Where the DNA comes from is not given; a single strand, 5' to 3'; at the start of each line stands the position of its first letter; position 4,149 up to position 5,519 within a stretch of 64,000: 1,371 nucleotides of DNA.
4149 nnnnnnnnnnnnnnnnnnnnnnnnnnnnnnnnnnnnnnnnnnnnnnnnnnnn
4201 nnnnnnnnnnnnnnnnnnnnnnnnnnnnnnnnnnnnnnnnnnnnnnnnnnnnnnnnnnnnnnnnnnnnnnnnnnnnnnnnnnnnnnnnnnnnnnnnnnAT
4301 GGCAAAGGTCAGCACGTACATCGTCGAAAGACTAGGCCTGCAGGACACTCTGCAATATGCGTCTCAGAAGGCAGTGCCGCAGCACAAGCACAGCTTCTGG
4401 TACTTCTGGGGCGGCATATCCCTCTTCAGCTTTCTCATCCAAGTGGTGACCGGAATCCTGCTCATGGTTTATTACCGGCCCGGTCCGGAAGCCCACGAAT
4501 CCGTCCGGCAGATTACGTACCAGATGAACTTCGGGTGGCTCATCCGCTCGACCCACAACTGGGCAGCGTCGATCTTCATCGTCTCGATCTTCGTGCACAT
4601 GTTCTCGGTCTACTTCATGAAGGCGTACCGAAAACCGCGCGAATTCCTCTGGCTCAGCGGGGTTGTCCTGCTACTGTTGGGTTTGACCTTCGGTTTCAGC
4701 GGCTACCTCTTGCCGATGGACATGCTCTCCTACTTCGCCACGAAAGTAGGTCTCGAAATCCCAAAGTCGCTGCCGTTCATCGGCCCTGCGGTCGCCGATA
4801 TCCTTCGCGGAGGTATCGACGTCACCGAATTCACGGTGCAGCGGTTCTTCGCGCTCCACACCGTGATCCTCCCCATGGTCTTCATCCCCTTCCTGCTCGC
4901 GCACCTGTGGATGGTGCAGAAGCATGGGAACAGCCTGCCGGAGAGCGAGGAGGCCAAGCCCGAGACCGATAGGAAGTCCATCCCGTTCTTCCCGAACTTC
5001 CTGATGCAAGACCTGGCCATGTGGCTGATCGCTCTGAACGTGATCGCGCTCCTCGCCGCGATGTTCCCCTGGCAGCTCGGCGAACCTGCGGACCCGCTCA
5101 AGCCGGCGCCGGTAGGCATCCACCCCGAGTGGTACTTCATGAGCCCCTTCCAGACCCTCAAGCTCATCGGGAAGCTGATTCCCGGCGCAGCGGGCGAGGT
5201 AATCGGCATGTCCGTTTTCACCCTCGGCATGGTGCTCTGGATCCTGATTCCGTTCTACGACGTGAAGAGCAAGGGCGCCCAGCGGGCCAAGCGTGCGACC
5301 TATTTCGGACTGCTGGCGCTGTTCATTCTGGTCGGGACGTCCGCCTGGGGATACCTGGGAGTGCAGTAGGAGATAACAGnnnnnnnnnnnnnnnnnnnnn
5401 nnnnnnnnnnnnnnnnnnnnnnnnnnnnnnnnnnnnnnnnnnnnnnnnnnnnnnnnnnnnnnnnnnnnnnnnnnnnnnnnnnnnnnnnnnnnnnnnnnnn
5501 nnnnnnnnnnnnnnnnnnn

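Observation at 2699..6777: Rieske/cytochrome b operon bracketed by two CydA-like membrane proteins, the second fused to a cytochrome c domain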

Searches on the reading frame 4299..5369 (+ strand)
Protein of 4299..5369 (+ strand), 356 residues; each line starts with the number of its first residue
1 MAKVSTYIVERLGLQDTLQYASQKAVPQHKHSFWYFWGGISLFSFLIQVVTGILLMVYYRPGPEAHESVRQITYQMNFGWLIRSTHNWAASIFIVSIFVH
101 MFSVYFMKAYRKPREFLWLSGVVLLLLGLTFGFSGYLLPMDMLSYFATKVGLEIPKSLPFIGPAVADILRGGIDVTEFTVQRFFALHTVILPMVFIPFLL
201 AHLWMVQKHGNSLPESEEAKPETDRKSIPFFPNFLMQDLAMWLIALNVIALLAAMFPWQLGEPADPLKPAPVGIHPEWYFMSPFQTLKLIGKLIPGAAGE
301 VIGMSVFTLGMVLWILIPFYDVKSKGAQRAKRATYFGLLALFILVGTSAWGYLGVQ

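Call 3: search_protein_families(library=pfam, proteins=[window:4299-5369:+], max_evalue=1)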
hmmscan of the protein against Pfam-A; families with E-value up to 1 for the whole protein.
window:4299-5369:+ (356 aa): 8 families
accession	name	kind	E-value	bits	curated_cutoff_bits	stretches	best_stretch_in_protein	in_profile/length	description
PF00033.24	Cytochrome_B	-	9.3e-47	159.7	27.2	1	25-210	5-189/189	Cytochrome b/b6/petB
PF13631.11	Cytochrom_B_N_2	-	1.6e-44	152.3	27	1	92-263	2-169/169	Cytochrome b(N-terminal)/b6/petB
PF00032.22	Cytochrom_B_C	-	9.6e-08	32.6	20.7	1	263-354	1-82/102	Cytochrome b(C-terminal)/b6/petD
PF14358.11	DUF4405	-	0.00013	22.8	26.7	1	41-102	6-63/66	Domain of unknown function (DUF4405)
PF04123.18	DUF373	-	0.001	19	28.3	1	12-146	197-326/335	Domain of unknown function (DUF373)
PF01292.26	Ni_hydr_CYTB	-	0.0025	18.1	30.1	1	30-111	97-169/179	Prokaryotic cytochrome b561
PF04923.17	Ninjurin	-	0.18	12.2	26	1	28-70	34-76/102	Ninjurin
PF07531.19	TAFH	-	0.26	11.7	27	1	165-209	31-74/90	NHR1 homology to TAF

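Call 6: search_protein_families(library=ncbifam, proteins=[window:4299-5369:+], max_evalue=1)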
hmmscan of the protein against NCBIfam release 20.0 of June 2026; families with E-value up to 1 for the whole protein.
window:4299-5369:+ (356 aa): 6 families
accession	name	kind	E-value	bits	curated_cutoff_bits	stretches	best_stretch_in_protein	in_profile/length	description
NF002990.0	PRK03735.1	subfamily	3.6e-62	210.1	325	1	2-214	3-222/223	cytochrome b6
NF040969.1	cytb_ExtP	equivalog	2.2e-60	204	290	1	20-212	8-203/205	selenite/tellurite reduction operon b-type cytochrome ExtP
NF050120.1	bc1_QcrB_actin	exception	1.2e-45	156.3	500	2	64-309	73-319/458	cytochrome bc1 complex cytochrome b subunit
NF041076.1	cyt_b_SoxC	equivalog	2.6e-32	112.4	740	1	6-353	3-361/542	proton pump complex cytochrome B SoxC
TIGR01156.1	cytb6_f_IV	equivalog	7.2e-08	32.4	127.05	1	229-354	30-144/160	cytochrome b6-f complex subunit IV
TIGR02968.1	succ_dehyd_anc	equivalog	0.12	12.6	41.8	0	44-101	7-64/105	succinate dehydrogenase, hydrophobic membrane anchor protein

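Call 74: search_solved_structures(query=window:4299-5369:+, max_evalue=1e-10)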
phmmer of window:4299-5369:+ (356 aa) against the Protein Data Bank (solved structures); distinct sequences matched with E-value up to 1e-10: 53.
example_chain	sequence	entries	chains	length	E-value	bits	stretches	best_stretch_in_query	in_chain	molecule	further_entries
2zt9_A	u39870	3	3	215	1.4e-52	182.3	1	1-214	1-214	Cytochrome b6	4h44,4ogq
6rqf_I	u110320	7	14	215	3.1e-52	181.1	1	1-214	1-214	Cytochrome b6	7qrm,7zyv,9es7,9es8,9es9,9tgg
1vf5_A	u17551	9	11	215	1.1e-51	179.3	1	1-214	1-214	CYTOCHROME B6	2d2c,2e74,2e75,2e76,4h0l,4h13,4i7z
1q90_B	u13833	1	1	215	2.6e-51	178.1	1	1-214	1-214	Cytochrome b6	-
7r0w_I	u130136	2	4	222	1.7e-47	165.5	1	3-214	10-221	Cytochrome b6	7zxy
29ye_B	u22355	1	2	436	7.3e-42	147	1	26-341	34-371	Cytochrome b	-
1zrt_C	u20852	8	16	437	7.3e-42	147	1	26-341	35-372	Cytochrome b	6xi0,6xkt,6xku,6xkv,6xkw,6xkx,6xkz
29xz_B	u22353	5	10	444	7.3e-42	147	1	26-341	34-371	Cytochrome b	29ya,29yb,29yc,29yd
6kls_B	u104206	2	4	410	1.1e-39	139.8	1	29-350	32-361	cytochrome b subunit | Cytochrome b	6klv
9fks_a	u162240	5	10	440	3e-39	138.4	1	26-287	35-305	Cytochrome b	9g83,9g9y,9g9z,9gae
2yiu_A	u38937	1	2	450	3.3e-39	138.3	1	26-287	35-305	CYTOCHROME B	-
8bel_C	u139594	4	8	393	4.3e-39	137.9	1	30-345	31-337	Cytochrome b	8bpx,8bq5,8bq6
8smr_I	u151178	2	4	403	5.9e-39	137.4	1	27-326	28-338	Cytochrome b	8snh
7jrg_C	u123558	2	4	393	1e-38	136.6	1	30-344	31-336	COB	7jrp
8e73_C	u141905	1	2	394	1e-38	136.6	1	30-344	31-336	COB (cyt b)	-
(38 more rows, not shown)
